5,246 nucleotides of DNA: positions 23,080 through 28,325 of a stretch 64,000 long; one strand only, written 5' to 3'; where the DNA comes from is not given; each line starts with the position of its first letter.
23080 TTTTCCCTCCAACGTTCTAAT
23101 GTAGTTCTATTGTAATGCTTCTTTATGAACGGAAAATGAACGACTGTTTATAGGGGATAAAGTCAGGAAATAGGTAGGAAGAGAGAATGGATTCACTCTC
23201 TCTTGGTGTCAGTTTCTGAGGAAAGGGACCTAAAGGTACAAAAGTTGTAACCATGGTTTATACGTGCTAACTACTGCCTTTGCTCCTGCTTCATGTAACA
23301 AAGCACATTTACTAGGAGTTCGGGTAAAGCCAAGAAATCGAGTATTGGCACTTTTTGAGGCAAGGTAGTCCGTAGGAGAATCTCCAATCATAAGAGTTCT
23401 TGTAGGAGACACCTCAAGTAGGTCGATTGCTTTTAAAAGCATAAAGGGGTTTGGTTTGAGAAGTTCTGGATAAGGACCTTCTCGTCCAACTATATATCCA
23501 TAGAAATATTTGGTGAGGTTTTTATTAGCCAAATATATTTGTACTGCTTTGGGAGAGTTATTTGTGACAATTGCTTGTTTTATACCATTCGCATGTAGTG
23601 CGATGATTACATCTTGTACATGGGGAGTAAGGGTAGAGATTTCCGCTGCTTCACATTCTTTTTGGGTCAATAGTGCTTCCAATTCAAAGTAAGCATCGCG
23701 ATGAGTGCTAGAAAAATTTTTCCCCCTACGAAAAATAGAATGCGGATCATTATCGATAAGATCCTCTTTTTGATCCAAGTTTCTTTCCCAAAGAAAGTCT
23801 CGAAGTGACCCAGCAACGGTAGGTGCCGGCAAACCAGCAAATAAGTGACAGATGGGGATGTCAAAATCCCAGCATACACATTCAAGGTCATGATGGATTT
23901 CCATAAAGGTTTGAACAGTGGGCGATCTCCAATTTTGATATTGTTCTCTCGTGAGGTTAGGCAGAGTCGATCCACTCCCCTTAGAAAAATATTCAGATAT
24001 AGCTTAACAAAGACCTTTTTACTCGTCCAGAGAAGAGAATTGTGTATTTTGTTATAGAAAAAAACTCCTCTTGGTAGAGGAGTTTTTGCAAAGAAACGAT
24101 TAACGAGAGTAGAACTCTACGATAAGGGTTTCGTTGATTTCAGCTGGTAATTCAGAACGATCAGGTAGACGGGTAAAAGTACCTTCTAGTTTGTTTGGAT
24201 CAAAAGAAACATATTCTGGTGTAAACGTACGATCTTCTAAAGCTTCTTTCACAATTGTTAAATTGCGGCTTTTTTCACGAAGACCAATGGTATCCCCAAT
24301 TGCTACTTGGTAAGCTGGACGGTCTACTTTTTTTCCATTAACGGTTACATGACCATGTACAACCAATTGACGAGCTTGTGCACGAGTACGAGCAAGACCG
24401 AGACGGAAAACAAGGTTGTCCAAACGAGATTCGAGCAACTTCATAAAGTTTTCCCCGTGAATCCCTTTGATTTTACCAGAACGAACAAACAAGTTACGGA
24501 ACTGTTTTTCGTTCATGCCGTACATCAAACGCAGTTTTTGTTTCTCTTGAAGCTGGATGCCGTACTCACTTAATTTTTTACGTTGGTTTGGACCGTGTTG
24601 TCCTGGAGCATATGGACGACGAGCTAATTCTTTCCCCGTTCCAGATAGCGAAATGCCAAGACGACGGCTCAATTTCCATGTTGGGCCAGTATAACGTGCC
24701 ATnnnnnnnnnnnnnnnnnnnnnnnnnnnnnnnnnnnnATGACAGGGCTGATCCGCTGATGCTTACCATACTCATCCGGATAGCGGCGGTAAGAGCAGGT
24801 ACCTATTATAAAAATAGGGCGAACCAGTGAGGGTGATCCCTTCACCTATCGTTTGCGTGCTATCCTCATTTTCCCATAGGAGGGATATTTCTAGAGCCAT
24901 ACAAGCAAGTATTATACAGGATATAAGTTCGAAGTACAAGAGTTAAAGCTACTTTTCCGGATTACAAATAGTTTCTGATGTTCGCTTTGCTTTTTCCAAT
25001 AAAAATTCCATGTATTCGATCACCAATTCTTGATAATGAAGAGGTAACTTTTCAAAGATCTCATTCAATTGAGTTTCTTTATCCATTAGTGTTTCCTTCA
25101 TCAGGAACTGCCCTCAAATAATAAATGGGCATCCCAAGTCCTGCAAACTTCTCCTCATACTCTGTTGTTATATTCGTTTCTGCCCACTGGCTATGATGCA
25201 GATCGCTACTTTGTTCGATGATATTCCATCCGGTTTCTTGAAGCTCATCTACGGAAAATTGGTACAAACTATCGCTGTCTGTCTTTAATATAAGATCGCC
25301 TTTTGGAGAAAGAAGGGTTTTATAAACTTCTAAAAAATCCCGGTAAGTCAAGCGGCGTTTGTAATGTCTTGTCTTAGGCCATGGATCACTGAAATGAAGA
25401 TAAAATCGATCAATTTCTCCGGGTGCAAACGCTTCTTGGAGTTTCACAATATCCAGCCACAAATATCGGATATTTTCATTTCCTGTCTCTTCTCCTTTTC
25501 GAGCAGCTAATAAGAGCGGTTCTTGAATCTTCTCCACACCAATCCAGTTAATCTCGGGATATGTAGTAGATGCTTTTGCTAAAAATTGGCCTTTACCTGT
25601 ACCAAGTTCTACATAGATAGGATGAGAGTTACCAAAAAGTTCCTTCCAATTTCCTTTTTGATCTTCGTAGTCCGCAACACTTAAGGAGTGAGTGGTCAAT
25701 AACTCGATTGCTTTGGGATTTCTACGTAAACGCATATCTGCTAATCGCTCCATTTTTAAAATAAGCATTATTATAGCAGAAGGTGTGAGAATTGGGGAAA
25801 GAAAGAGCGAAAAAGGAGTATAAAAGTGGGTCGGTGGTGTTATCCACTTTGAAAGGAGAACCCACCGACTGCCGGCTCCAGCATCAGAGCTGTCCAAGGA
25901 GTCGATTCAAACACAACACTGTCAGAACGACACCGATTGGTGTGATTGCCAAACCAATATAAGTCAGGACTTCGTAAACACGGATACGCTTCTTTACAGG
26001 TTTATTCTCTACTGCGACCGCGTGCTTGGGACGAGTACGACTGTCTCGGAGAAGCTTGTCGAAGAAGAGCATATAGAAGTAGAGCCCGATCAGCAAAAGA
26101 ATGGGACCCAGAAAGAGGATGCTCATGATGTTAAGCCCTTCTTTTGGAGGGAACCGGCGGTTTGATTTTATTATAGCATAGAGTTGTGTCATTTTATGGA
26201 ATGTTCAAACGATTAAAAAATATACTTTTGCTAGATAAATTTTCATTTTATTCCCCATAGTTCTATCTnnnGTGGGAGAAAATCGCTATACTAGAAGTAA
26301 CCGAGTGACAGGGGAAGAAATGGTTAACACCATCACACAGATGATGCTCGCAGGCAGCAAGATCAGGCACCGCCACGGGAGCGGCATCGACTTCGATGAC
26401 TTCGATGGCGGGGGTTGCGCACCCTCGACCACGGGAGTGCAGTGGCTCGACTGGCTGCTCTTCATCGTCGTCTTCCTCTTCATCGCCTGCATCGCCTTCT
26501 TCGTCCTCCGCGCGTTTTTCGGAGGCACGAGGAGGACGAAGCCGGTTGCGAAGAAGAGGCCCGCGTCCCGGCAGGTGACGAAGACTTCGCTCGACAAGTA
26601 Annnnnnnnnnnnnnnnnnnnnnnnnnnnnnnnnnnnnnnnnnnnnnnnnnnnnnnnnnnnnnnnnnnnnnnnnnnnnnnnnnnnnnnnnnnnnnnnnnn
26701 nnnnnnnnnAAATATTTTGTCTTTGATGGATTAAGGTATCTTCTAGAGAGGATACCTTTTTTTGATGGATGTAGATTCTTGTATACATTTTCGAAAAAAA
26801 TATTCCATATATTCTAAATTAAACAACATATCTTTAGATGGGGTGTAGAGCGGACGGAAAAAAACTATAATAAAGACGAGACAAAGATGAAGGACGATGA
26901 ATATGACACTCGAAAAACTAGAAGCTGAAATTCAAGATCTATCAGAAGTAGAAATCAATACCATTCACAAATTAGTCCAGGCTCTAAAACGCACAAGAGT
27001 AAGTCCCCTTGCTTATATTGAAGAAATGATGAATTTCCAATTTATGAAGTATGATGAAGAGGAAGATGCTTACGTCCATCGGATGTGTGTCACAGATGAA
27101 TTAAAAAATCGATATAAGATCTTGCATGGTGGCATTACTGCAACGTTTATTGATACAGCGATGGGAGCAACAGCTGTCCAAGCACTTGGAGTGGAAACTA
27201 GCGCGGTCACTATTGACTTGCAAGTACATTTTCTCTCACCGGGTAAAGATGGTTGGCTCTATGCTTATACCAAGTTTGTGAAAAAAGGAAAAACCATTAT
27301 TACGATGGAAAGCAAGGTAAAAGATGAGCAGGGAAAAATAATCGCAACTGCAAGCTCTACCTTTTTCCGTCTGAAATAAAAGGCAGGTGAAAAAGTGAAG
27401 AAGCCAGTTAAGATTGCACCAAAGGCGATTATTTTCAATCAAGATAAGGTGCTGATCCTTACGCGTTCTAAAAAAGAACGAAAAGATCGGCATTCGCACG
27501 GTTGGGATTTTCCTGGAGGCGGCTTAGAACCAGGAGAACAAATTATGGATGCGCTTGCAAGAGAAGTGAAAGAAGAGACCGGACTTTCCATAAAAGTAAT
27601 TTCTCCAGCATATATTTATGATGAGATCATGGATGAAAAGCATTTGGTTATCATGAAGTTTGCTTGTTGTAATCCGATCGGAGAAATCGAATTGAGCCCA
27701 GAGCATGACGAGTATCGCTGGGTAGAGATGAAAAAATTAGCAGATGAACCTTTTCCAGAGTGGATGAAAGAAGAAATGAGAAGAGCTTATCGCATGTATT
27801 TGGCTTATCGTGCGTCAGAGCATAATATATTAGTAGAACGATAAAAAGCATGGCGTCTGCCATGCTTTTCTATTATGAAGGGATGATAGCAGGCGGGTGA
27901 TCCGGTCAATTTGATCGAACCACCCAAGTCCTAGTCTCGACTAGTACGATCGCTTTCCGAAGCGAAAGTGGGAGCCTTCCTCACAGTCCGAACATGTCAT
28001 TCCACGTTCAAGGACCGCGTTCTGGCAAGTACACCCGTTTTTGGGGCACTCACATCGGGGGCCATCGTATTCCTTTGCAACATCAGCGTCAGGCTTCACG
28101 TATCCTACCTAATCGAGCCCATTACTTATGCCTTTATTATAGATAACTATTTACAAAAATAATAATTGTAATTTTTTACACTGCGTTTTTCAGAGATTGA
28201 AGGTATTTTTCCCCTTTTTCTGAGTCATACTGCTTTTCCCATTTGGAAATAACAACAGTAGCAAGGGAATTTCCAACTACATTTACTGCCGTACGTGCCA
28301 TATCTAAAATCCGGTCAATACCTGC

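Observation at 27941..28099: Unannotated GC-rich SmtA/BmtA-like metallothionein gene on the minus strand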

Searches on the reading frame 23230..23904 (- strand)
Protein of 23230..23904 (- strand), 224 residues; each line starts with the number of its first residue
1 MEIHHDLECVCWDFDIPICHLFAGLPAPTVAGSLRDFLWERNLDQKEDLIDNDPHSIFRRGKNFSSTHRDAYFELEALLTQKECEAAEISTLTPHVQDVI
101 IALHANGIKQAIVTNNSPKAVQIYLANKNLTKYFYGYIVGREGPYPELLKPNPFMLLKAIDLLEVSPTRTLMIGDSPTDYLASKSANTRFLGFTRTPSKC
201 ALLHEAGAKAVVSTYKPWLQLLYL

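Call 90: search_protein_families(library=pfam, proteins=[window:23230-23904:-], max_evalue=0.001)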
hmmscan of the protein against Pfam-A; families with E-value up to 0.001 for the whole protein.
window:23230-23904:- (224 aa): 4 families
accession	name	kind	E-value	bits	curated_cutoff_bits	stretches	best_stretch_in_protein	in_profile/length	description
PF13419.12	HAD_2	-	3.7e-18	66.7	23.8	1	82-192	69-177/178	Haloacid dehalogenase-like hydrolase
PF00702.32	Hydrolase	-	4.3e-18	66.8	26.4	1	79-186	86-190/191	haloacid dehalogenase-like hydrolase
PF13242.12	Hydrolase_like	-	1e-07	32.2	22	1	150-191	4-46/75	HAD-hyrolase-like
PF12710.13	HAD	-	0.00055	20.9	27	1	41-180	26-185/189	haloacid dehalogenase-like hydrolase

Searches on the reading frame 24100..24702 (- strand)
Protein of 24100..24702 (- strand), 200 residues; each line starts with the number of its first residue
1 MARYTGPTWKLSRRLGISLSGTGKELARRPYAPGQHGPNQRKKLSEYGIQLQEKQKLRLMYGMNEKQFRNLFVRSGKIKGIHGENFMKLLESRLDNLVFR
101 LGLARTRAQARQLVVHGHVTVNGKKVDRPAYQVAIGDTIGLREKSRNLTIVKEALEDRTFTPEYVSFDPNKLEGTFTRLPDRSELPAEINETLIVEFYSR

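Call 87: find_encoding_contigs(protein=window:24100-24702:-, flank=6000, max_places=10)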
Protein window:24100-24702:- (200 aa): no gene with exactly this product is on record in the collection.

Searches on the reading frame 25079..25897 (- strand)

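Call 11: search_protein_families(library=pfam, proteins=[window:25079-25897:-], max_evalue=0.01)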
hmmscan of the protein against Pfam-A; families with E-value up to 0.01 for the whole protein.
window:25079-25897:- (272 aa): 4 families
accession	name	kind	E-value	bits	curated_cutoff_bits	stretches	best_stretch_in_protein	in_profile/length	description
PF02390.23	Methyltransf_4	-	8.1e-38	130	24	1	92-259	2-171/173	Putative methyltransferase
PF24675.1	NpmA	-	4.6e-05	23.2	60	1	81-158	13-94/214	16S rRNA (adenine(1408)-N(1))-methyltransferase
PF13847.12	Methyltransf_31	-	0.0079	16.3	27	0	95-164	7-77/145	Methyltransferase domain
PF13649.12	Methyltransf_25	-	0.009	17.1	27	0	97-167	3-70/97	Methyltransferase domain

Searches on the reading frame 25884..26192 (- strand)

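Call 4: search_protein_families(library=pfam, proteins=[window:25884-26192:-], max_evalue=1)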
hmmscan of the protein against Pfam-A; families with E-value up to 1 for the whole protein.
window:25884-26192:- (102 aa): 1 family
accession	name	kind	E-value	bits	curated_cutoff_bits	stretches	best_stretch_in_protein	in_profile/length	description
PF14159.11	CAAD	-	0.11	12.8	30.7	1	24-59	39-74/85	CAAD domains of cyanobacterial aminoacyl-tRNA synthetase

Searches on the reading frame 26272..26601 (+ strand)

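Call 4: search_protein_families(library=pfam, proteins=[window:26272-26601:+], max_evalue=1)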
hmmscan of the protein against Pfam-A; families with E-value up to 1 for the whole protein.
window:26272-26601:+ (109 aa): 2 families
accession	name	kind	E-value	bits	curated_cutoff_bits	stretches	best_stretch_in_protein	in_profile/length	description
PF16118.10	DUF4834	-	0.018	16.3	27.8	1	61-96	8-44/99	Domain of unknown function (DUF4834)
PF15807.10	MAP17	-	0.038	14.5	29.6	1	58-82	31-55/122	Membrane-associated protein 117 kDa, PDZK1-interacting protein 1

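Call 15: search_protein_families(library=ncbifam, proteins=[window:26272-26601:+], max_evalue=1)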
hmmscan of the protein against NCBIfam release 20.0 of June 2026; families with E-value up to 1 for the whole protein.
window:26272-26601:+ (109 aa): 1 family
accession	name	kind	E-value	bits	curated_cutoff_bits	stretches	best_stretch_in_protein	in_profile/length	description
NF041554.1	SA1362_fam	subfamily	0.036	14.2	42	1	65-99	31-65/70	SA1362 family protein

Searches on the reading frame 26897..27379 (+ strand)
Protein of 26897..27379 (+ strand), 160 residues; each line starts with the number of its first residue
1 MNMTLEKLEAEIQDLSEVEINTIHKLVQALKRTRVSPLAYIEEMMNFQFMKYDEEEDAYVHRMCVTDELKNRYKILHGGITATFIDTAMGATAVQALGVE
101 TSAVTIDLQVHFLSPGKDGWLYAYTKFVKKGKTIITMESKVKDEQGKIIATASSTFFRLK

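Call 4: search_protein_families(library=pfam, proteins=[window:26897-27379:+], max_evalue=1)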
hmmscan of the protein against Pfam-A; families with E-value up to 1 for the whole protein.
window:26897-27379:+ (160 aa): 5 families
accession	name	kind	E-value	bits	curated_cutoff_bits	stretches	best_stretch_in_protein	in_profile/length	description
PF03061.28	4HBT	-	1.2e-15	58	20.6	1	74-148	2-77/79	Thioesterase superfamily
PF13622.12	4HBT_3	-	2.6e-06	28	24.3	1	75-156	10-82/83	Acyl-CoA thioesterase N-terminal domain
PF20789.3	4HBT_3C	-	0.0012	19.5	24.1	1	85-152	66-134/140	Acyl-CoA thioesterase C-terminal domain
PF19481.4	DUF6017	-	0.077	13.6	27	1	8-61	52-105/148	Family of unknown function (DUF6017)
PF17752.6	BLF1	-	0.091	12.5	25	1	48-116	130-197/213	Burkholderia lethal factor 1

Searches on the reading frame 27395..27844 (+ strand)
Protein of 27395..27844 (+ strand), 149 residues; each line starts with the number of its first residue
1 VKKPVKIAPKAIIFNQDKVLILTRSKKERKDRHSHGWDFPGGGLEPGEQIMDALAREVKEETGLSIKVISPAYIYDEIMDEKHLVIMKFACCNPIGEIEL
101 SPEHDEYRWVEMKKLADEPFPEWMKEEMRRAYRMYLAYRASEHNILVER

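Call 4: search_protein_families(library=pfam, proteins=[window:27395-27844:+], max_evalue=1)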
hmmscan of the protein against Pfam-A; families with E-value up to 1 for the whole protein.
window:27395-27844:+ (149 aa): 4 families
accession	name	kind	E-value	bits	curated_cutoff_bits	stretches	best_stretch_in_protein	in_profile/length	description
PF00293.34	NUDIX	-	1.2e-21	77.6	21.1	1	11-128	8-131/134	NUDIX domain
PF14815.12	NUDIX_4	-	7.7e-08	32.6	35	1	12-126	4-109/113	NUDIX domain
PF22327.2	Nudt16-like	-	0.0096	16.3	27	1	39-89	37-91/161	U8 snoRNA-decapping enzyme-like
PF09868.14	DUF2095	-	0.027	14.9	25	1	44-95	17-67/129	Uncharacterized protein conserved in archaea (DUF2095)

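Call 17: find_encoding_contigs(protein=window:27395-27844:+, flank=3000, max_places=6)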
Protein window:27395-27844:+ (149 aa): no gene with exactly this product is on record in the collection.

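Call 40: find_related_loci(query=window:27395-27844:+, collection=metagenome_contigs, flank=4000)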
Query window:27395-27844:+ (149 aa) in metagenome_contigs; peptide patterns used: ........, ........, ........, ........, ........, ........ (x = any residue, [..] = any of these).
600 stretches matched a pattern (row limit reached: there are more); 418 encode a relative of the query (tblastn E <= 1e-3); the best 80 are kept; 80 distinct loci.
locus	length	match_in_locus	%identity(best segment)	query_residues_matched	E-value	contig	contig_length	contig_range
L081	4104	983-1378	34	2-132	3e-19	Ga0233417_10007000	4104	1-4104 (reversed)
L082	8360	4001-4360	40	2-119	2e-18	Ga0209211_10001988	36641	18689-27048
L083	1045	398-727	41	2-115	1e-16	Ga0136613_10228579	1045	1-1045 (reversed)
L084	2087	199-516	34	7-111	2e-15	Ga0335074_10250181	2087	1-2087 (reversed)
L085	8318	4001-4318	35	7-111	2e-15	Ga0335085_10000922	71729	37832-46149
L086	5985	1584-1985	33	2-134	8e-15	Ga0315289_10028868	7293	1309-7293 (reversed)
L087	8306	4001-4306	36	11-111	2e-13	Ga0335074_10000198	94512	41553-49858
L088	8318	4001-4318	38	7-115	1e-14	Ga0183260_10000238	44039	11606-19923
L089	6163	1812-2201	34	7-134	2e-14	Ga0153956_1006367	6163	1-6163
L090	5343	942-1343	33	2-134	2e-14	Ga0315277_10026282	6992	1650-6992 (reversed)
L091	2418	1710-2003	39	16-111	5e-14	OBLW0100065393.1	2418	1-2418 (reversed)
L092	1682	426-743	34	7-111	6e-14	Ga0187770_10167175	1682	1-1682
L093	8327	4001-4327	37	6-115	1e-13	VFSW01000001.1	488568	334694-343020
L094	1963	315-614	36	11-109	2e-13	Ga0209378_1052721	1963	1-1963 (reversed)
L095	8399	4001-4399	31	5-140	4e-13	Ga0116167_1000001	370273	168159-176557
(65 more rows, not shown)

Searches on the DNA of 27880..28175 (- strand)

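Call 38: search_dna_similar(query=window:27880-28175:-, collection=plasmids, mode=distant, max_evalue=1, max_rows=10)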
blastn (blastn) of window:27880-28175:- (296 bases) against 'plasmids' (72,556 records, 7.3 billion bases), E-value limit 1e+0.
Records with a match: 6; places in all: 6; records where one place covers at least 80% of the query: 0.
Best place of each record, by identity: 90-95% 3; 80-90% 3.
By first word of the organism name: Fusobacterium 3; Candidatus 1; Clostridium 1; Bacillus 1.
By predicted mobility (MOB-suite, as given by PLSDB): mobilizable 3; non-mobilizable 2; conjugative 1.
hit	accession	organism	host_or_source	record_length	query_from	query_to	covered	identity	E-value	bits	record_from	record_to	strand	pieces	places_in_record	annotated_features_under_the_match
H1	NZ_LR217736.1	Candidatus Erwinia haradaeae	Cinara splendens,host's whole body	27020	1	43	15%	80.4%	9e-1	42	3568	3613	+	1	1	none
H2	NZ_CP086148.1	Clostridium estertheticum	horse,single colony,meat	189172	11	49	13%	87.5%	3e-1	44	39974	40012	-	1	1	none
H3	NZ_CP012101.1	Bacillus thuringiensis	whole organism,soil sample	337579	1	33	11%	88.2%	9e-1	41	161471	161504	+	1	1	none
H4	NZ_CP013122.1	Fusobacterium polymorphum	Homo sapiens,subgingival dental plaque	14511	12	41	10%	90.0%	9e-1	42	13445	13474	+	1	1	none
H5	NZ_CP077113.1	Fusobacterium polymorphum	Homo sapiens,Oral cavity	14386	12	41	10%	90.0%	9e-1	42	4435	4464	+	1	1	toprim domain-containing protein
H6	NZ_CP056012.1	Fusobacterium animalis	Homo sapiens,cell culture,Colorectal ...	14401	12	41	10%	90.0%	9e-1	42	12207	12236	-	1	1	toprim domain-containing protein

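Call 39: search_dna_similar(query=window:27880-28175:-, collection=phages, mode=distant, max_evalue=1, max_rows=10)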
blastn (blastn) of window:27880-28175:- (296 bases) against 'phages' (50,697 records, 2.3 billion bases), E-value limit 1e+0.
Records with a match: 5; places in all: 5; records where one place covers at least 80% of the query: 0.
Best place of each record, by identity: >=99% 4; 80-90% 1.
By first word of the organism name: Escherichia 2; Microvirus 1; Enterobacter 1; Psychrobacillus 1.
By host as written in the record: Escherichia coli DH5 2; Homo sapiens 1; Enterobacter cloacae 1; Psychrobacillus sp. GC2J1 1.
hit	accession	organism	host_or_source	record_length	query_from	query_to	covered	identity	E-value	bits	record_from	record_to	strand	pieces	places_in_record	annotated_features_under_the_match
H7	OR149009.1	Microvirus D_HF7_11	Homo sapiens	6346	9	53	15%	82.2%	3e-1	42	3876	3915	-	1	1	none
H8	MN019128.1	Escherichia phage Henu7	Escherichia coli DH5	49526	85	106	7%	100.0%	3e-1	41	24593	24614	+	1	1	none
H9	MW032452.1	Enterobacter phage N5822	Enterobacter cloacae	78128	85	106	7%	100.0%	3e-1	41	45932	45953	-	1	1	hypothetical protein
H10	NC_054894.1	Escherichia phage Henu7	Escherichia coli DH5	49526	85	106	7%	100.0%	3e-1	41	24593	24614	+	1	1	none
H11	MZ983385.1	Psychrobacillus phage PVJ1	Psychrobacillus sp. GC2J1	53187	1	21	7%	100.0%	1e+0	39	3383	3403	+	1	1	hypothetical protein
